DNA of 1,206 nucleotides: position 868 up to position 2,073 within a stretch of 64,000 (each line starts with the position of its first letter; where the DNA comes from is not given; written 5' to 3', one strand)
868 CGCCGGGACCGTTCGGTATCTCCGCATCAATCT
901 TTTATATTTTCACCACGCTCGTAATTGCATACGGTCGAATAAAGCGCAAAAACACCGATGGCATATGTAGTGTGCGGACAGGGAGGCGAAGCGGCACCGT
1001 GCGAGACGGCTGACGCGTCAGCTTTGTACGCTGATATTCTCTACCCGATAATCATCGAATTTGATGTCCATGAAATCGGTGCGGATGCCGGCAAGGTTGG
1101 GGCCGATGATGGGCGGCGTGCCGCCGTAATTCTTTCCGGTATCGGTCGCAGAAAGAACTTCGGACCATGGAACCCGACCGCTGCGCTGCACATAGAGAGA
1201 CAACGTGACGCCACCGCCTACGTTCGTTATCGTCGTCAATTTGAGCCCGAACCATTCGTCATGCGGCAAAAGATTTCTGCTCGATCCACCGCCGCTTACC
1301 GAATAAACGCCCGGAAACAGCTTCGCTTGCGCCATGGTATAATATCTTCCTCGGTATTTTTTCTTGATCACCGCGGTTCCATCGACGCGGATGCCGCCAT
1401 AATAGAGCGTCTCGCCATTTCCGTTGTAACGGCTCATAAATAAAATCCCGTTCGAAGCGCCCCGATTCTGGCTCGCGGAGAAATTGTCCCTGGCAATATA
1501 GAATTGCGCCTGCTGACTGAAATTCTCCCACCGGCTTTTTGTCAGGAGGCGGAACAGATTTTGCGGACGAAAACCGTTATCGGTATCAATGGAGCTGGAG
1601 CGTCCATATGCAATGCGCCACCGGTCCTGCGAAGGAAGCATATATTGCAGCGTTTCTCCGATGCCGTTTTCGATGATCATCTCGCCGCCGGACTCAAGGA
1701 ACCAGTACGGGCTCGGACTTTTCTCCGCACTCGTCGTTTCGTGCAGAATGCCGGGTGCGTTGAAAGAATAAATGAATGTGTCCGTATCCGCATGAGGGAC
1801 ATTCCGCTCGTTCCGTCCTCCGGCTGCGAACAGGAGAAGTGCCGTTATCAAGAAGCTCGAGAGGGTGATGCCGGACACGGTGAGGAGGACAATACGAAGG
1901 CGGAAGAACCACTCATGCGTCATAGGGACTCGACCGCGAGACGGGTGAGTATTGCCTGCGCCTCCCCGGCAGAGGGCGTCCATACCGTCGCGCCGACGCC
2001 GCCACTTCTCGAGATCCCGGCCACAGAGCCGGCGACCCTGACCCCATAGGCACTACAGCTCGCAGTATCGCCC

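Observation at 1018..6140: Four-gene exopolysaccharide operon: UDP-sugar dehydrogenase -> HAS/NodC-type GT2 synthase -> CE4 deacetylase -> secreted protein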

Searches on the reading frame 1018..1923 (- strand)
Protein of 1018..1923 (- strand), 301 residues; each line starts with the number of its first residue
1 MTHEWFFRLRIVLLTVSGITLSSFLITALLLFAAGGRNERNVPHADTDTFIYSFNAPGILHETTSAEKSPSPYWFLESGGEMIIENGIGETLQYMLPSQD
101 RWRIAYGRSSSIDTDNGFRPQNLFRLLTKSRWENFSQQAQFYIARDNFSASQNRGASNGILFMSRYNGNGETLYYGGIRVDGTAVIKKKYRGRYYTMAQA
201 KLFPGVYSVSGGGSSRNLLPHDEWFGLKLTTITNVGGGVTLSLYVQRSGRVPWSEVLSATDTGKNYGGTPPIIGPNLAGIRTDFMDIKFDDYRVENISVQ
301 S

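Call 3: search_protein_families(library=pfam, proteins=[window:1018-1923:-], max_evalue=0.01)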
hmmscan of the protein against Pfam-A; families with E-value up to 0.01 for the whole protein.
window:1018-1923:- (301 aa): 0 families

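Call 4: search_protein_families(library=ncbifam, proteins=[window:1018-1923:-], max_evalue=0.01)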
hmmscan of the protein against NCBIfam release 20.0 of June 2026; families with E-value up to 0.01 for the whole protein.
window:1018-1923:- (301 aa): 0 families

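Call 8: search_solved_structures(query=window:1018-1923:-, max_evalue=1)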
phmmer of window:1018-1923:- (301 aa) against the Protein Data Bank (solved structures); distinct sequences matched with E-value up to 1: 0.
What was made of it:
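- On CBM66 / concanavalin-like carbohydrate-binding modules (for P4 and the CE4 C-terminal domain): P4 has no Pfam or NCBIfam family, and no PDB sequence hit even at E up to 1 (calls 3, 4, 8).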

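Call 19: find_homologous_proteins(query=window:1018-1923:-, max_evalue=0.001)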
Query window:1018-1923:- (301 aa): 382 proteins with E <= 0.001 among 2325 candidates; the best 120 are listed.
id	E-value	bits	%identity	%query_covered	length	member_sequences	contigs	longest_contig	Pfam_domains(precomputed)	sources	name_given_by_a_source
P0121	2.8e-201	685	100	100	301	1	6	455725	-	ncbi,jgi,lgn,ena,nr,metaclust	ncbi:TPA: hypothetical protein DIV48_01795 [Candidatus Kaiserbacteria bacterium]|nr:MAG: hypothetica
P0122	6.5e-166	569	82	100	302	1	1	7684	-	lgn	-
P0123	1.7e-116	407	64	94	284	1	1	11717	-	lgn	-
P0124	1.9e-116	406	61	98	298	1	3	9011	-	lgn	-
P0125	5.6e-96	339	42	81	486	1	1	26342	-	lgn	-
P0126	1.6e-93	331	54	96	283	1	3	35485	-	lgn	-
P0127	3.6e-92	327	57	83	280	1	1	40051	-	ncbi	-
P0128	7.4e-92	326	53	97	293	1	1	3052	-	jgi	jgi:hypothetical protein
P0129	1.1e-91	325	52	97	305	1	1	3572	-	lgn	-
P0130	1.3e-91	325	58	82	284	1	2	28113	-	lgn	-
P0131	2.8e-91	324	56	86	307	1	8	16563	-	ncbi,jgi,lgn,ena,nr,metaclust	ncbi:MAG: hypothetical protein UY04_C0059G0004 [Parcubacteria group bacterium GW2011_GWA2_47_7]|nr:M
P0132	2.5e-90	321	52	99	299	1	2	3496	-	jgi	jgi:hypothetical protein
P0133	3.7e-90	320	53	95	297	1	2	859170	-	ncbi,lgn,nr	ncbi:MAG: hypothetical protein HYS26_02495 [Candidatus Kaiserbacteria bacterium]|nr:MAG: hypothetica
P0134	1.0e-89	319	56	82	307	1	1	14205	-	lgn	-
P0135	1.2e-89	318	52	93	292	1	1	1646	-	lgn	-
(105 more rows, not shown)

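Call 33: predict_structure(alignment_id=A1)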
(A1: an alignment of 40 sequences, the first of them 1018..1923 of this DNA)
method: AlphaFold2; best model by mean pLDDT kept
length: 301 residues; sequences in the alignment: 40
mean_pLDDT: 90.5   pTM: 0.80
mean pLDDT of the five models: 90.5, 89.9, 89.8, 88.9, 88.8
residues with pLDDT >= 90: 236; 70-90: 38; 50-70: 21; < 50: 6
segments of 3 or more residues with pLDDT < 50: 38-41
pLDDT, mean of each block of 10 residues (from residue 1): 89 96 92 63 53 84 95 94 95 97 97 96 96 95 92 82 97 97 97 97 86 74 96 97 89 95 97 97 95 86 56
secondary structure, 60 per line:
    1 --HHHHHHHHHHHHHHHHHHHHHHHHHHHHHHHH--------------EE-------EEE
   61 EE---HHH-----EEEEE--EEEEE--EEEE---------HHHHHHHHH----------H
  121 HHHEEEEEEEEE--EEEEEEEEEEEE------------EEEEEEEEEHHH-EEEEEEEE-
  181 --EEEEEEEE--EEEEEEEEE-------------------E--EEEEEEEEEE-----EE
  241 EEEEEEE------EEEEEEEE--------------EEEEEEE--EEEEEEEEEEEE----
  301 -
elements in order: H3-34 E58-62 E74-78 E81-85 E88-91 H101-109 H120-123 E124-132 E135-146 E159-167 E172-179 E183-190 E193-201 E224-233 E239-247 E254-261 E276-282 E285-296
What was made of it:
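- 1018..1923 (-): Gene 4 ('P4'), 301 aa. It has an N-terminal TM anchor (helix 3-34) and a roughly 250-aa concanavalin-like jelly-roll domain (nt 1024-1785). It founds a family with no Pfam model and is a conserved partner of the synthase and deacetylase. AF2 pLDDT is 90.5 (call 33).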

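Call 35: fold_search(model_id=the predicted structure, library=pdb)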
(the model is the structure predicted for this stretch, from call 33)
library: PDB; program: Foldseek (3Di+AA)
matches with E <= 10: 1250; with E <= 0.001: 96
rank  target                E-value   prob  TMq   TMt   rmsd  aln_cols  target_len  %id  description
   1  4b1m_A                7.8e-09  1.00  0.40  0.71   2.5       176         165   11  CARBOHYDRATE BINDING MODULE CBM66 FROM BACILLUS SUBTILIS (released 2012-12-12)
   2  4b1m_C                1.2e-08  1.00  0.40  0.72   2.5       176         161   13  CARBOHYDRATE BINDING MODULE CBM66 FROM BACILLUS SUBTILIS (released 2012-12-12)
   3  4b1l                  1.8e-08  1.00  0.40  0.70   3.1       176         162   11  CARBOHYDRATE BINDING MODULE CBM66 FROM BACILLUS SUBTILIS (released 2012-12-12)
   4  4azz_A                1.9e-08  1.00  0.41  0.72   2.5       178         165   11  Carbohydrate binding module CBM66 from Bacillus subtilis (released 2012-07-25)
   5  4b1m_B                4.3e-08  1.00  0.39  0.70   2.9       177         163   10  CARBOHYDRATE BINDING MODULE CBM66 FROM BACILLUS SUBTILIS (released 2012-12-12)
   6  1oq1_A                1.9e-06  1.00  0.40  0.52   7.7       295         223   12  Crystal Structure of Protein of Unknown Function with Galectin-like Fold from Bacillus subtilis (released 2003-09-23)
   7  1oq1_B                2.6e-06  1.00  0.40  0.53   6.6       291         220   11  Crystal Structure of Protein of Unknown Function with Galectin-like Fold from Bacillus subtilis (released 2003-09-23)
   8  1gbg                  2.7e-06  1.00  0.42  0.55   6.8       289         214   10  BACILLUS LICHENIFORMIS BETA-GLUCANASE (released 1995-12-07)
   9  3u1x_A                3.2e-06  1.00  0.37  0.50   8.2       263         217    8  Crystal structure of a putative glycosyl hydrolase (BDI_1869) from Parabacteroides distasonis ATCC 8503 at 1.70 A reso (released 2011-10-26)
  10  3nmb                  3.8e-06  1.00  0.35  0.40  11.5       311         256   12  Crystal structure of a putative sugar hydrolase (BACOVA_03189) from Bacteroides ovatus at 2.40 A resolution (released 2010-08-18)
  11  4hxc                  4.2e-06  1.00  0.33  0.38  11.7       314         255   12  Crystal structure of a putative glycosyl hydrolase (BACUNI_00951) from Bacteroides uniformis ATCC 8492 at 2.15 A resolut (released 2012-11-28)
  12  8v31_C                4.7e-06  1.00  0.35  0.40   9.8       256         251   10  Structure of Alistipes sp. 3-Keto-2-hydroxy-glucal-hydratase AL2 (released 2024-06-19)
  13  3i4i_B                5.0e-06  1.00  0.43  0.57   5.3       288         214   10  Crystal structure of a prokaryotic beta-1,3-1,4-glucanase (lichenase) derived from a mouse hindgut metagenome (released 2010-07-21)
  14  5gmt_B                5.0e-06  1.00  0.33  0.37  12.3       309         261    9  Crystal structure of the marine PL-14 alginate lyase from Aplysia kurodai (released 2017-01-04)
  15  3u1x_B                6.2e-06  1.00  0.39  0.51   6.6       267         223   10  Crystal structure of a putative glycosyl hydrolase (BDI_1869) from Parabacteroides distasonis ATCC 8503 at 1.70 A reso (released 2011-10-26)
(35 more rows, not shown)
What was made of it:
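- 1018..1923 (-): Foldseek gives CBM66 at E 8e-9, then DUF1080, GH16 and PL14 folds (call 35).
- Tried and rejected: GH16 folds appear among weak structural matches (call 35).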

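Call 57: search_protein_representatives(alignment_id=A1)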
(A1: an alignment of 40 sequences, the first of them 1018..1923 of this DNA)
Query: 40 sequences, 293 profile positions. Proteins with E-value up to 0.001 (for the whole library): 670; up to 1e-10: 444; up to 1e-30: 355. The best 150 are listed.
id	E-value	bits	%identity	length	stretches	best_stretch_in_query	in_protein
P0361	3.4e-189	643.4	-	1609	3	34-290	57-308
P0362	6.3e-186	632.6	-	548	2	35-291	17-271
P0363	9.2e-185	628.8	-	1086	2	38-292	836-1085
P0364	1.3e-170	582.3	-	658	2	49-291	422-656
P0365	3.6e-166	567.8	-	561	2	50-290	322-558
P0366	3.0e-158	541.8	-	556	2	45-291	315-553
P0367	3.3e-158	541.7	-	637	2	54-293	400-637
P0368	5.1e-151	518.1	-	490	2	52-290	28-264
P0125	6.0e-149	511.3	-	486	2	46-292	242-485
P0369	3.2e-147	505.6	-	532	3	40-290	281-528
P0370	1.2e-146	503.7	-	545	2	35-292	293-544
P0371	7.1e-145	497.9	-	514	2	50-265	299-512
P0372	3.0e-144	495.8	-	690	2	47-290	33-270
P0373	8.5e-144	494.4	-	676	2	38-292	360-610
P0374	1.2e-143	493.9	-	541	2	42-292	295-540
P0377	8.0e-130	448.5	-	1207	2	34-289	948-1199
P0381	8.3e-107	372.9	-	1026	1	16-293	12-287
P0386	1.7e-100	352.2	-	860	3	17-290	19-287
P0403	6.3e-93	327.4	-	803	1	10-290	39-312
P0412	3.9e-89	314.9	-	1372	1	26-293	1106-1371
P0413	6.3e-89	314.2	-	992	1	6-292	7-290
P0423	7.6e-87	307.4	-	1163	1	34-291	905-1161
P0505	3.0e-76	272.6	-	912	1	34-293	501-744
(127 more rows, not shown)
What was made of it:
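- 1018..1923 (-): There are 382 homologues, all 'hypothetical' (call 19), and 670 representative clusters (call 57).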

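Call 58: search_protein_families(library=pfam, proteins=[P0363, P0377, P0381, P0412, P0413, P0423, P0386, P0403, P0505], max_evalue=0.001)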
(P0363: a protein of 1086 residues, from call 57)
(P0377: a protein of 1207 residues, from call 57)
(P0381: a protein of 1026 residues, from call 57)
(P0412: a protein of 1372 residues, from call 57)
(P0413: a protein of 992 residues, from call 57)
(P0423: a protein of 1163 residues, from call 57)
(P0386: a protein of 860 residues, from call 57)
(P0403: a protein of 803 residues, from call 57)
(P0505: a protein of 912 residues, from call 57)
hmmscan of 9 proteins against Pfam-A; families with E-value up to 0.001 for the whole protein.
P0363 (1086 aa): 3 families
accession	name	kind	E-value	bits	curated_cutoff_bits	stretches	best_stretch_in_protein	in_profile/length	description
PF00150.24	Cellulase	-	3.1e-14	53.6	23.5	1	457-766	4-271/272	Cellulase (glycosyl hydrolase family 5)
PF13115.11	YtkA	-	2.1e-05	25.5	25.9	1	302-386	3-83/85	YtkA-like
PF12690.13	BsuPI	-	0.00065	20.1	22.9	0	344-391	49-98/101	Intracellular proteinase inhibitor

P0377 (1207 aa): 3 families
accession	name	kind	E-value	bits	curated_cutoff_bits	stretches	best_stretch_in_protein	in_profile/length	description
PF01522.26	Polysacc_deac_1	-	7.7e-10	39.2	23.1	1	381-526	3-112/124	Polysaccharide deacetylase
PF18911.6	PKD_4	-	1.5e-09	38.2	27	1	777-856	4-76/85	PKD domain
PF00801.26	PKD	-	2.8e-05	24.5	23.5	0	926-951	50-75/80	PKD domain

P0381 (1026 aa): 3 families
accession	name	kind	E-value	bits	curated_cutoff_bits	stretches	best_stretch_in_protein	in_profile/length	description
PF01341.22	Glyco_hydro_6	-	9e-49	167.4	27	1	449-694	11-300/305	Glycosyl hydrolases family 6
PF16403.11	Bact_surface_Ig-like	-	5.8e-15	55.5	27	1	336-405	1-71/71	Bacterial surface protein, Ig-like domain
PF01471.23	PG_binding_1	-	5.4e-09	36.5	23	1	887-929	1-43/57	Putative peptidoglycan binding domain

P0412 (1372 aa): 3 families
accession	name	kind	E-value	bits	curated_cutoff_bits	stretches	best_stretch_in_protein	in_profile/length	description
PF07940.18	Hepar_II_III_C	-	2.8e-27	96.2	24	1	389-566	8-193/237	Heparinase II/III-like, C-terminal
PF16889.11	Hepar_II_III_N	-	2.1e-17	63.9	22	1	99-351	55-315/340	Heparinase II/III N-terminus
PF01522.26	Polysacc_deac_1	-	1.2e-10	41.9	23.1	1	840-966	5-119/124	Polysaccharide deacetylase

P0413 (992 aa): 3 families
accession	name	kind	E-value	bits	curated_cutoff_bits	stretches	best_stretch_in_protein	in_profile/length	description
PF01341.22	Glyco_hydro_6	-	2.4e-53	182.4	27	1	419-668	9-300/305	Glycosyl hydrolases family 6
PF16403.11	Bact_surface_Ig-like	-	1e-14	54.7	27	1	307-377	1-71/71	Bacterial surface protein, Ig-like domain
PF01471.23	PG_binding_1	-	8.5e-08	32.7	23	1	917-961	1-43/57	Putative peptidoglycan binding domain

P0423 (1163 aa): 3 families
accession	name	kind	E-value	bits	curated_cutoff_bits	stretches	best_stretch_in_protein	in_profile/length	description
PF07940.18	Hepar_II_III_C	-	3.7e-30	105.6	24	1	346-520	3-187/237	Heparinase II/III-like, C-terminal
PF16889.11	Hepar_II_III_N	-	4.8e-23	82.5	22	1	32-330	29-333/340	Heparinase II/III N-terminus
PF01522.26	Polysacc_deac_1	-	5.9e-10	39.6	23.1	1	636-758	4-117/124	Polysaccharide deacetylase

P0386 (860 aa): 0 families

P0403 (803 aa): 2 families
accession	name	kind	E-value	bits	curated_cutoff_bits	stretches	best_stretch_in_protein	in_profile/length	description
PF01341.22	Glyco_hydro_6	-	3.5e-46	158.8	27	1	536-781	11-300/305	Glycosyl hydrolases family 6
PF00188.32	CAP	-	1.8e-23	84.1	21.1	1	349-460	1-117/117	Cysteine-rich secretory protein family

P0505 (912 aa): 1 family
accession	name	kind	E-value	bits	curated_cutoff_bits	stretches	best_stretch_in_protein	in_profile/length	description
PF01522.26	Polysacc_deac_1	-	7e-15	55.5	23.1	1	129-270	3-110/124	Polysaccharide deacetylase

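Call 59: list_cluster_members(proteins=[P0412, P0423, P0381, P0363, P0377, P0505, P0361, P0403])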
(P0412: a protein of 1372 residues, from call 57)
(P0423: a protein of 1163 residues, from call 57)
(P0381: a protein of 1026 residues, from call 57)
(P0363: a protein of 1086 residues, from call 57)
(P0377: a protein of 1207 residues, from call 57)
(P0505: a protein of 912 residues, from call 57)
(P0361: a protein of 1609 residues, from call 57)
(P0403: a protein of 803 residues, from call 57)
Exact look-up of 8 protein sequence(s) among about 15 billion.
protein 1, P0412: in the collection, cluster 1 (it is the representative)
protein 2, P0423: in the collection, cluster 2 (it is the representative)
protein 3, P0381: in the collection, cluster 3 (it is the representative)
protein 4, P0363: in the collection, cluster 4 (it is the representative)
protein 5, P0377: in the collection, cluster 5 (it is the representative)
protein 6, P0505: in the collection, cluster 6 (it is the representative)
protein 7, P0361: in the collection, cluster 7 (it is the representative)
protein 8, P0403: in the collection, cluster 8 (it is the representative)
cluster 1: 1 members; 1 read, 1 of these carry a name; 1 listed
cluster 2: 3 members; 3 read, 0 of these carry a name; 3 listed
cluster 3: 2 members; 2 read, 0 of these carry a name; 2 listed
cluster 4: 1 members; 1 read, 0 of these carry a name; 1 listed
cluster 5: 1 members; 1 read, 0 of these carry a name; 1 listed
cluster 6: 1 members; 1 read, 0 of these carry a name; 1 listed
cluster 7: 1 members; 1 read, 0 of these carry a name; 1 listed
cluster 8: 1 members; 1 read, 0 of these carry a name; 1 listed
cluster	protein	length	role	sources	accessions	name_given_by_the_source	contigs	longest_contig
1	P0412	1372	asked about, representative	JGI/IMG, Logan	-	hypothetical protein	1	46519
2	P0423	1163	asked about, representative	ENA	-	-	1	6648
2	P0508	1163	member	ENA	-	-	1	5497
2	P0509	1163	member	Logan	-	-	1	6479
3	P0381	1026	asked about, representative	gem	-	-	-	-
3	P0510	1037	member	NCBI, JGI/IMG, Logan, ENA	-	-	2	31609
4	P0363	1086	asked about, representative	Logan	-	-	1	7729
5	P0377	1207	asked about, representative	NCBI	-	-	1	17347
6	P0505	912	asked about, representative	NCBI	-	-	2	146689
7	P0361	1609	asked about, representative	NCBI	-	-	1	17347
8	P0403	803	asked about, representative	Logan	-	-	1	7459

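Call 60: find_encoding_contigs(protein=P0412, flank=8000, max_places=1)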
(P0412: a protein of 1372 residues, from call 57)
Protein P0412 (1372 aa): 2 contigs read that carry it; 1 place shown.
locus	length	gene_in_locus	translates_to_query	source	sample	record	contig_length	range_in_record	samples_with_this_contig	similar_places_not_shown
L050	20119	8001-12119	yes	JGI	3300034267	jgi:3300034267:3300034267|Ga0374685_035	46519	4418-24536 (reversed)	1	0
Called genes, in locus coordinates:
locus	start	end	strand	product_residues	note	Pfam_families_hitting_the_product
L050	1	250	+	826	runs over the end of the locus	PF00133:tRNA-synt_1, PF01921:tRNA-synt_1f (faint), PF01406:tRNA-synt_1e (faint), PF09334:tRNA-synt_1g, PF13603:tRNA-synt_1_2, PF00133:tRNA-synt_1, PF09334:tRNA-synt_1g, PF08264:Anticodon_1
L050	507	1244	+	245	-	PF14520:HHH_5 (faint), PF10531:SLBB, PF00633:HHH (weak), PF12836:HHH_3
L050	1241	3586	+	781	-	PF13567:DUF4131, PF03772:Competence, PF00753:Lactamase_B, PF12706:Lactamase_B_2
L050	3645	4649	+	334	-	PF06144:DNA_pol3_delta, PF21694:DNA_pol3_delta_C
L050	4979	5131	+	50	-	-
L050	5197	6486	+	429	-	PF01210:NAD_Gly3P_dh_N (faint), PF03446:NAD_binding_2 (weak), PF03721:UDPG_MGDP_dh_N, PF00984:UDPG_MGDP_dh, PF03720:UDPG_MGDP_dh_C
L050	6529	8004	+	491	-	PF00535:Glycos_transf_2, PF13641:Glyco_tranf_2_3, PF01644:Chitin_synth_1 (weak), PF03142:Chitin_synth_2, PF13632:Glyco_trans_2_3 (faint)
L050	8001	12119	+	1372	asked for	PF16889:Hepar_II_III_N, PF07940:Hepar_II_III_C, PF01522:Polysacc_deac_1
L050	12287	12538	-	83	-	-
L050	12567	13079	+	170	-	PF21694:DNA_pol3_delta_C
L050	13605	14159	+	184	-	-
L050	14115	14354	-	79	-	-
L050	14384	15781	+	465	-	PF02706:Wzz, PF13807:GNVR (weak), PF10609:ParA, PF13614:AAA_31, PF01656:CbiA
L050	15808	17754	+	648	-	PF13196:DUF4012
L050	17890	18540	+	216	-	PF04203:Sortase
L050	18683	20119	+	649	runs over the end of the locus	PF13727:CoA_binding_3, PF00106:adh_short, PF01073:3Beta_HSD, PF01370:Epimerase, PF02719:Polysacc_synt_2, PF04321:RmlD_sub_bind, PF16363:GDP_Man_Dehyd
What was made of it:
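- In L050, a heparinase II/III-like domain is fused to CE4 and P4 (call 60).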
